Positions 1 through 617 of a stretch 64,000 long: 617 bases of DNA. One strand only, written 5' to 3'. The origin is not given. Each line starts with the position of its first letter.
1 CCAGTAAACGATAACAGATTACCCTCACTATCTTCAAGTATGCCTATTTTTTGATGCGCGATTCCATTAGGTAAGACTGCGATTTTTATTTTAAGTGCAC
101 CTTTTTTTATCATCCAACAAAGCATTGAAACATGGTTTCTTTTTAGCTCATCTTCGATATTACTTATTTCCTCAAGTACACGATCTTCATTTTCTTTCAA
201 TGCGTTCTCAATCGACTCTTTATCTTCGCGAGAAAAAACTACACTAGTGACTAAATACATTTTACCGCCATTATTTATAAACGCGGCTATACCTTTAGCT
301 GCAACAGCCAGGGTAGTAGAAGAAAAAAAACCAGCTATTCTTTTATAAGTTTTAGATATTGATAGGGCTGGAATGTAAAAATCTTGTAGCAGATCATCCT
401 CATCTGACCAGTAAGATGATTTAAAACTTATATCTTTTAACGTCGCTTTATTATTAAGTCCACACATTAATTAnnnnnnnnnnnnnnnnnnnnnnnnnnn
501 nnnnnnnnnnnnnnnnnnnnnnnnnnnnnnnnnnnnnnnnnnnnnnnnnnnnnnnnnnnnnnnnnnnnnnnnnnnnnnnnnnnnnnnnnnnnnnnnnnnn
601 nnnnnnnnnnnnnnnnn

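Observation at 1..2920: Four-gene operon: unknown 266-aa protein, Vsr, Dcm and a PLD/HKD nuclease, a possible unconventional restriction/defense module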

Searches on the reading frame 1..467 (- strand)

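Call 8: search_protein_families(library=pfam, proteins=[window:1-467:-], max_evalue=0.1)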
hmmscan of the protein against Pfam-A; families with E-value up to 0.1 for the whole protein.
window:1-467:- (155 aa): 1 family
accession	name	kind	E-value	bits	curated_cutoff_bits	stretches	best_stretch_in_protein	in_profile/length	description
PF01920.25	Prefoldin_2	-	0.027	14.9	27.6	1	69-110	46-87/106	Prefoldin subunit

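Call 9: search_protein_families(library=ncbifam, proteins=[window:1-467:-], max_evalue=0.1)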
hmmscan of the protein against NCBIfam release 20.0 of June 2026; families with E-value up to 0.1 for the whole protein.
window:1-467:- (155 aa): 2 families
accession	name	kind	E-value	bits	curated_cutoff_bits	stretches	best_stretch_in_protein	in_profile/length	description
NF042964.1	phospholipD_antiphage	equivalog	1.1e-10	40.5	1100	1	19-154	6-138/895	phospholipase D-like domain-containing anti-phage protein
TIGR01005.1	eps_transp_fam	subfamily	0.011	14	411.7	1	59-130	262-333/754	exopolysaccharide transport protein family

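Call 10: search_protein_families(library=padloc, proteins=[window:1-467:-], max_evalue=0.1)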
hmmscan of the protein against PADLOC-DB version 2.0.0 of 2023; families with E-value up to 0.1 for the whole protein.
window:1-467:- (155 aa): 6 families
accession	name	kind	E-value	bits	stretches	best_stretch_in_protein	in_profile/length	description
PDLC02707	PbeA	-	1.3e-47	160.8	1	10-155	2-155/672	PbeA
PDLC02704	PbeA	-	8.7e-42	141.5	1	10-155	1-152/682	PbeA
PDLC02703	PbeA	-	8.4e-34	115.1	1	10-155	1-157/626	PbeA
PDLC02706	PbeA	-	1.3e-22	78.2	1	22-150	6-142/722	PbeA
PDLC02705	PbeA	-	9.2e-17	58.4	1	10-132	2-123/691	PbeA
PDLC02193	PLD_Helicase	-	5.9e-07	26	1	21-154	8-137/905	-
